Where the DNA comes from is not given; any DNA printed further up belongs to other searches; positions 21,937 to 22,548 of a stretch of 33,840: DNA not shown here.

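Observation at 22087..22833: HEPN-like RNase domain fused to a CBS-pair sensor: possible ligand-gated RNase (stand-alone defence/stress effector candidate)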

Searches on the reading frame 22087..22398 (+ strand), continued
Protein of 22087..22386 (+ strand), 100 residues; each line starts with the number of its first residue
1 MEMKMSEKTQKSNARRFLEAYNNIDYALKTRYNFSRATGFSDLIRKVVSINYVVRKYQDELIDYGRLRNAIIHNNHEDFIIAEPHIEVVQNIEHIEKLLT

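Call 67: search_protein_families(library=padloc, alignment_id=A3, max_evalue=1)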
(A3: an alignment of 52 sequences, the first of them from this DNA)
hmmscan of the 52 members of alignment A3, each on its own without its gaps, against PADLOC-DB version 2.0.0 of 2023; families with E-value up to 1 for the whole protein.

A. member 1, seq(96 aa): 1 family
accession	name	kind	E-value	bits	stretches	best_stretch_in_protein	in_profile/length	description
PDLC03448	REase_II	-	0.0015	14.7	1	15-66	707-757/857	Type II restriction enzyme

B. families by the number of members that match (of 52 scanned): 22 families
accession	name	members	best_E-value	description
PDLC01806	CARF1--CARF_HEPN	15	8.1e-05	-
PDLC05059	PDC-S64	9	1.2e-05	-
PDLC03820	RTasHEPN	4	0.0029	DRT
PDLC03448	REase_II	2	0.0015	Type II restriction enzyme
PDLC01509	Csx1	2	0.008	CAS-III; associated_signaling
PDLC01828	CARF2--CARF_HEPN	2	0.0089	-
PDLC00007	DruC1|DruC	1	0.0021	Unknown function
PDLC04776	PDC-M69B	1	0.0031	-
PDLC03962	ShosT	1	0.0034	-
PDLC04451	PDC-M14B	1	0.004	-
PDLC01475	Csx22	1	0.0075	CAS-III-A; effector_UNK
PDLC03761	RT_UG23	1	0.0084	DRT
PDLC04148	HEC-03B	1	0.01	-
PDLC01825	CARF2--CARF_HEPN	1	0.019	-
PDLC00637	ZorA2|ZorA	1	0.022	MotA/ExbB/TolQ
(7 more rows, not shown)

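Call 69: find_related_loci(query=P0198, collection=genome_contigs, flank=5000)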
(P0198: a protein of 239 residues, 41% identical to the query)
Query P0198 (239 aa) in genome_contigs; peptide patterns used: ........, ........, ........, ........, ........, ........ (x = any residue, [..] = any of these).
149 stretches matched a pattern; 3 encode a relative of the query (tblastn E <= 1e-3); 3 distinct loci.
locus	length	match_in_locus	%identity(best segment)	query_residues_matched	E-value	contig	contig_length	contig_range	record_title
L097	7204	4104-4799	41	4-237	5e-59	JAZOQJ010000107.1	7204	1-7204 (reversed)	MAG: Clostridia bacterium isolate T1900045568_YK20190262.MAGScoT_cleanbin_000055 SGB_7953_k141_4570801, whole genome sho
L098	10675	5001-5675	30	1-227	3e-28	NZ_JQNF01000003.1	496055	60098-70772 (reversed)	Carnobacterium jeotgali MS3 BP18DRAFT_scf7180000000046_quiver.12_C, whole genome shotgun sequence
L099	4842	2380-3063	23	1-229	3e-11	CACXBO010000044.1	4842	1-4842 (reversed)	MAG: Ruminococcaceae bacterium isolate RUG11115 genome assembly, contig: RUG11115_asm_44, whole genome shotgun sequence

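Call 70: find_related_loci(query=P0240, collection=genome_contigs, flank=5000)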
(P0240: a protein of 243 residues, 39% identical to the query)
Query P0240 (243 aa) in genome_contigs; peptide patterns used: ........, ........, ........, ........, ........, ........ (x = any residue, [..] = any of these).
145 stretches matched a pattern; 3 encode a relative of the query (tblastn E <= 1e-3); 3 distinct loci.
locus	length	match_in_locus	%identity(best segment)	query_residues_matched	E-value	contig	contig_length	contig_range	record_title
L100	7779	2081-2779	41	3-235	3e-59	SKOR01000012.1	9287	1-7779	MAG: Syntrophomonadaceae bacterium isolate CSSed162cmA_337 CSSed16-2cmA-29058, whole genome shotgun sequence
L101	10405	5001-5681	41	1-227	4e-59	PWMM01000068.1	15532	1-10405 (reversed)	MAG: Syntrophomonadaceae bacterium isolate CSSed10_277R1 CS-Sed10-C8011, whole genome shotgun sequence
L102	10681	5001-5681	41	1-227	3e-59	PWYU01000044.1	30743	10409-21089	MAG: Syntrophomonadaceae bacterium isolate T3Sed10_148R1 T3-Sed10-C2043, whole genome shotgun sequence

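Call 74: search_protein_families(library=pfam, proteins=[L098:2362-3516:+, L098:3569-4243:+, L098:4419-4970:+, L098:5828-6391:+, L098:7754-8188:+], max_evalue=0.001)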
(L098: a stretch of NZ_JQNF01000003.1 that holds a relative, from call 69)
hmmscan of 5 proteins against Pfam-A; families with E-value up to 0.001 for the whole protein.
L098:2362-3516:+ (385 aa): 0 families

L098:3569-4243:+ (225 aa): 1 family
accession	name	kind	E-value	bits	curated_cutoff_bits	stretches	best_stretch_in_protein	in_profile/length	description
PF08139.17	LPAM_1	-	0.00013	22.6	20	1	4-20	1-17/18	Prokaryotic membrane lipoprotein lipid attachment site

L098:4419-4970:+ (184 aa): 1 family
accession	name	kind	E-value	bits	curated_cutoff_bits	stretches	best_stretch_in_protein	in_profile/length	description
PF01066.26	CDP-OH_P_transf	-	6.8e-38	130.9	22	1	9-162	1-144/152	CDP-alcohol phosphatidyltransferase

L098:5828-6391:+ (188 aa): 2 families
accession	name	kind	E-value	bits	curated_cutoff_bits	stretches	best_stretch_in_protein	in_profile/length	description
PF03358.20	FMN_red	-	2.5e-39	134.7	24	1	2-146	1-148/152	NADPH-dependent FMN reductase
PF02525.22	Flavodoxin_2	-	2.8e-08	34.1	27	1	3-102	2-104/198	Flavodoxin-like fold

L098:7754-8188:+ (145 aa): 6 families
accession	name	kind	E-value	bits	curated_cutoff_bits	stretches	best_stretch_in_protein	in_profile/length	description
PF01047.28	MarR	-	2.2e-18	66.3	24.6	1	35-91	2-58/59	MarR family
PF12802.13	MarR_2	-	1.1e-11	45.2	27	1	32-90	1-60/61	MarR family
PF22381.2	Staph_reg_Sar_Rot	-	9.5e-11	42.1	27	1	28-105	6-83/85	Transcriptional regulator SarA/Rot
PF13463.12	HTH_27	-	8.5e-08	32.8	22.2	1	35-100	2-68/68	Winged helix DNA-binding domain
PF13412.12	HTH_24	-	4.3e-05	23.4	21.9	1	35-81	2-48/48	Winged helix-turn-helix DNA-binding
PF13601.12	HTH_34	-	0.00034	21.2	27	1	38-104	2-69/80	Winged helix DNA-binding domain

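Call 82: search_protein_families(library=padloc, proteins=[P0134, L098:5001-5675:+, P0199, P0226, P0240, P0257, P0249, P0206, P0192], max_evalue=0.1)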
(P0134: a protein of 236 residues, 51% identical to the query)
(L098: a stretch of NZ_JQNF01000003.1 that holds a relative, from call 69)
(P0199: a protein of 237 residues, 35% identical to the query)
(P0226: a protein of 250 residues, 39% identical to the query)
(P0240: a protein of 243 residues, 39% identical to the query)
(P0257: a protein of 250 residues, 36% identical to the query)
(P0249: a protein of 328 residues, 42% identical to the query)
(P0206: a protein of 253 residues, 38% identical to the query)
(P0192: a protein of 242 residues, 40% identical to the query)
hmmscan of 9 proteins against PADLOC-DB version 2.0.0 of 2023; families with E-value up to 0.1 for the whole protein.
P0134 (236 aa): 1 family
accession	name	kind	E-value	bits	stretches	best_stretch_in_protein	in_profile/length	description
PDLC04221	HEC-02B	-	0.012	13.5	1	29-103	87-162/171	-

L098:5001-5675:+ (225 aa): 0 families

P0199 (237 aa): 1 family
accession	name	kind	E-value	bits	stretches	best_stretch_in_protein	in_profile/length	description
PDLC01011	Csm2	-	0.014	13.3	1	71-117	18-65/148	Csm2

P0226 (250 aa): 1 family
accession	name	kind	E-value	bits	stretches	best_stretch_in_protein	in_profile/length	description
PDLC05059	PDC-S64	-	8.1e-05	19.7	1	16-68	61-114/339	-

P0240 (243 aa): 2 families
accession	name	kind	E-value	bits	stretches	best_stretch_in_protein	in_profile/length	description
PDLC01806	CARF1--CARF_HEPN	-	0.0014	15.8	1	5-89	310-388/410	-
PDLC03820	RTasHEPN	-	0.0043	15.2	1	25-66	51-92/148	DRT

P0257 (250 aa): 0 families

P0249 (328 aa): 1 family
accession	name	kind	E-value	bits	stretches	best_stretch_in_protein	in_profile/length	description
PDLC04167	Dsr1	-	0.0054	12.5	1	53-114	1121-1181/1248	-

P0206 (253 aa): 1 family
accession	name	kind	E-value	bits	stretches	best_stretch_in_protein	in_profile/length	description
PDLC03869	LmuC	-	0.01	13.5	0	109-161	73-124/168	-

P0192 (242 aa): 0 families

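Call 93: list_cluster_members(proteins=[P0226, P0240, P0249, P0257, P0206, P0192, P0134, P0150, P0171, P0212])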
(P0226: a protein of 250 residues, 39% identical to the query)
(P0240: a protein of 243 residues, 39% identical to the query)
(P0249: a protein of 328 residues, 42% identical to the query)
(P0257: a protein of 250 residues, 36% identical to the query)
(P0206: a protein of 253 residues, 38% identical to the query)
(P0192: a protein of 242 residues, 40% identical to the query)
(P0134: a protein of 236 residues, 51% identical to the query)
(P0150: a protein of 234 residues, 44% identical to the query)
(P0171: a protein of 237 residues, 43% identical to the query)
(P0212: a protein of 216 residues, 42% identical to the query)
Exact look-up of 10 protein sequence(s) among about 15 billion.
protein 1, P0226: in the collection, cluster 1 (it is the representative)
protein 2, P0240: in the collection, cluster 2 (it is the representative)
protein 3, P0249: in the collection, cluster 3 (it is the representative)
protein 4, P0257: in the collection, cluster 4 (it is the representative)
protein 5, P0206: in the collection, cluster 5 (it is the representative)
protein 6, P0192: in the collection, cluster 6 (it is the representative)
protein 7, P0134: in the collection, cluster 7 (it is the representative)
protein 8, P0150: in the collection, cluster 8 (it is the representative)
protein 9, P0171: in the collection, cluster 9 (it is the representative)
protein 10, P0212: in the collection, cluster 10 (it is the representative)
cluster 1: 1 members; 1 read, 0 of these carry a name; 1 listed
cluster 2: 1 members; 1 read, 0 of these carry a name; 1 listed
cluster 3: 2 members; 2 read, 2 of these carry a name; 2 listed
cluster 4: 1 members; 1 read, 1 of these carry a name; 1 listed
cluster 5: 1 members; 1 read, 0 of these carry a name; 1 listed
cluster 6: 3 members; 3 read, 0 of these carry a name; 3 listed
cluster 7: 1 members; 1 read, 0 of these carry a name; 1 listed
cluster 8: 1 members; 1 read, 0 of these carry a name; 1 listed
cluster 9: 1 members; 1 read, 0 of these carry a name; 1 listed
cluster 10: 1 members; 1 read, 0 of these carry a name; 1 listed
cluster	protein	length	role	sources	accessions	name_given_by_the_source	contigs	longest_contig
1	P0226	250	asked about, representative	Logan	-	-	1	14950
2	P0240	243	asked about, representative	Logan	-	-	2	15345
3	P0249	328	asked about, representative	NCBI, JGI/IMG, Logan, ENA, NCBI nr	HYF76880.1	MAG TPA: CBS domain-containing protein [Symbiobacteriaceae bacterium] | CBS domain-containing protein [Symbiobacteriaceae bacterium]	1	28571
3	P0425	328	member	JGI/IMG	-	predicted transcriptional regulator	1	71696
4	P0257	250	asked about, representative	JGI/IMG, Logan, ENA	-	hypothetical protein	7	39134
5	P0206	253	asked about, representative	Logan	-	-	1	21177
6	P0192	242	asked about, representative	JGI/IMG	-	-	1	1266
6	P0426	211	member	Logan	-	-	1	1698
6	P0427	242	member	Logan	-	-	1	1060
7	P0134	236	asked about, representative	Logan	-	-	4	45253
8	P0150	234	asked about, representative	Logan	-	-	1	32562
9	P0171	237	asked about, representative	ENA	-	-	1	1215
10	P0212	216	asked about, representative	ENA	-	-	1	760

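Call 98: search_protein_families(library=pfam, proteins=[L085:3902-4912:+, L094:1-1017:+, L101:5830-6579:+, L101:6644-8002:+, L101:3564-4115:+, L097:5001-6293:-, L097:2175-3296:+, L099:3078-4268:+, L099:232-2262:-], max_evalue=0.001)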
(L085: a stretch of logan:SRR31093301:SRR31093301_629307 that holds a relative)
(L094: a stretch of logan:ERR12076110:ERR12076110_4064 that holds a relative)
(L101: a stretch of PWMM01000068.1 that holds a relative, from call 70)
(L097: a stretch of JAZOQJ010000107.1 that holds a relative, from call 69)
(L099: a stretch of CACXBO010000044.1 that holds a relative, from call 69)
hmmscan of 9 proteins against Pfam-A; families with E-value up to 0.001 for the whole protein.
L085:3902-4912:+ (337 aa): 1 family
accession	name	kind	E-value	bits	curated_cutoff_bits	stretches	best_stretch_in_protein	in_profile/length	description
PF11185.13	DUF2971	-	2e-05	26.3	22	1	140-228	1-89/89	Protein of unknown function (DUF2971)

L094:1-1017:+ (339 aa): 0 families

L101:5830-6579:+ (250 aa): 2 families
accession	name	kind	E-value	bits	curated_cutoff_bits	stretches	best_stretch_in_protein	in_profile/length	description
PF00188.32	CAP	-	5.5e-20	72.8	21.1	1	131-247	2-117/117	Cysteine-rich secretory protein family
PF05887.16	Trypan_PARP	-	4.7e-05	23.8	100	1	47-114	55-118/134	Procyclic acidic repetitive protein (PARP)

L101:6644-8002:+ (453 aa): 7 families
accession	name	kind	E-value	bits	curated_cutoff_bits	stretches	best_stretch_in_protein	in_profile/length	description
PF07992.20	Pyr_redox_2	-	1e-63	215.9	26.1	1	4-319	1-289/291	Pyridine nucleotide-disulphide oxidoreductase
PF02852.28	Pyr_redox_dim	-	1.9e-35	121.9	25.3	1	341-447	1-107/110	Pyridine nucleotide-disulphide oxidoreductase, dimerisation domain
PF00070.33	Pyr_redox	-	3.5e-20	72.7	22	1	171-244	2-79/82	Pyridine nucleotide-disulphide oxidoreductase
PF13738.12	Pyr_redox_3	-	8.9e-14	51.9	30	1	7-304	1-304/305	Pyridine nucleotide-disulphide oxidoreductase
PF01134.28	GIDA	-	3.4e-07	30.1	22.1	1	5-143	1-154/391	Glucose inhibited division protein A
PF03486.20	HI0933_like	-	7.6e-06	26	50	0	5-36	2-33/244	HI0933-like protein Rossmann domain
PF13450.12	NAD_binding_8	-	5.1e-05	23.9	21.9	0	8-41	1-35/68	NAD(P)-binding Rossmann-like domain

L101:3564-4115:+ (184 aa): 0 families

L097:5001-6293:- (430 aa): 2 families
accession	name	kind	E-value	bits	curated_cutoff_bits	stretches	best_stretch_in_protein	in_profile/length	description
PF04055.27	Radical_SAM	-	6.2e-11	43.2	29.5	1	92-229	3-133/166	Radical SAM superfamily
PF13353.11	Fer4_12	-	3.9e-05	24.4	22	1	95-207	14-116/137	4Fe-4S single cluster domain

L097:2175-3296:+ (374 aa): 5 families
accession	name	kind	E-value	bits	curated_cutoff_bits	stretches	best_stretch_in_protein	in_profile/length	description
PF07478.18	Dala_Dala_lig_C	-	1.4e-42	145.9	24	1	143-323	4-177/204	D-ala D-ala ligase C-terminus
PF01820.27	Dala_Dala_lig_N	-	1.6e-25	90.4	34.6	1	3-121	1-119/121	D-ala D-ala ligase N-terminus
PF02222.28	ATP-grasp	-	3.3e-09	37.1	27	1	142-319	4-160/179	ATP-grasp domain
PF02786.22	CPSase_L_D2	-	4.1e-07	30.2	19.8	1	157-232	21-101/211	Carbamoyl-phosphate synthase L chain, ATP binding domain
PF13535.11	ATP-grasp_4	-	0.00028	21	27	0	175-205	2-32/160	ATP-grasp domain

L099:3078-4268:+ (397 aa): 12 families
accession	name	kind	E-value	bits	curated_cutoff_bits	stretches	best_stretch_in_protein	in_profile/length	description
PF03486.20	HI0933_like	-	9.2e-71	238.6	50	1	2-395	2-243/244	HI0933-like protein Rossmann domain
PF22780.1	HI0933_like_1st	-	8e-20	71.7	27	1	187-342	2-165/165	HI0933-like protein barrel and H2TH domain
PF01266.30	DAO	-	5.2e-09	36.5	27.9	1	2-45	1-43/353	FAD dependent oxidoreductase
PF00890.30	FAD_binding_2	-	1.1e-08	35.1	20.4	1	3-36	2-35/414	FAD binding domain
PF13450.12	NAD_binding_8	-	7.5e-08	33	21.9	1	5-38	1-34/68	NAD(P)-binding Rossmann-like domain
PF07992.20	Pyr_redox_2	-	2.3e-07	31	26.1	1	1-161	1-111/291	Pyridine nucleotide-disulphide oxidoreductase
PF12831.13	FAD_oxidored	-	4.3e-06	26.7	27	1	3-37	2-36/416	FAD dependent oxidoreductase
PF00070.33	Pyr_redox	-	7.4e-06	26.8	22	1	2-38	1-37/82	Pyridine nucleotide-disulphide oxidoreductase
PF13454.12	NAD_binding_9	-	3.7e-05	24.2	21.8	0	5-55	2-56/155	FAD-NAD(P)-binding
PF01593.30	Amino_oxidase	-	8.5e-05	22.4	19.8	0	11-101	2-88/443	Flavin containing amine oxidoreductase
PF13738.12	Pyr_redox_3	-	0.00036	20.3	30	0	2-35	166-199/305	Pyridine nucleotide-disulphide oxidoreductase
PF01134.28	GIDA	-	0.00076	19.1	22.1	0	2-33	1-29/391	Glucose inhibited division protein A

L099:232-2262:- (676 aa): 2 families
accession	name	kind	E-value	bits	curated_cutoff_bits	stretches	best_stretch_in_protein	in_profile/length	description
PF01136.24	Peptidase_U32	-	3.7e-66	223.2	22.4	1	77-281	4-231/233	Peptidase family U32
PF12392.13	DUF3656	-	1.9e-14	54.7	22.1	1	303-405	12-107/109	Collagenase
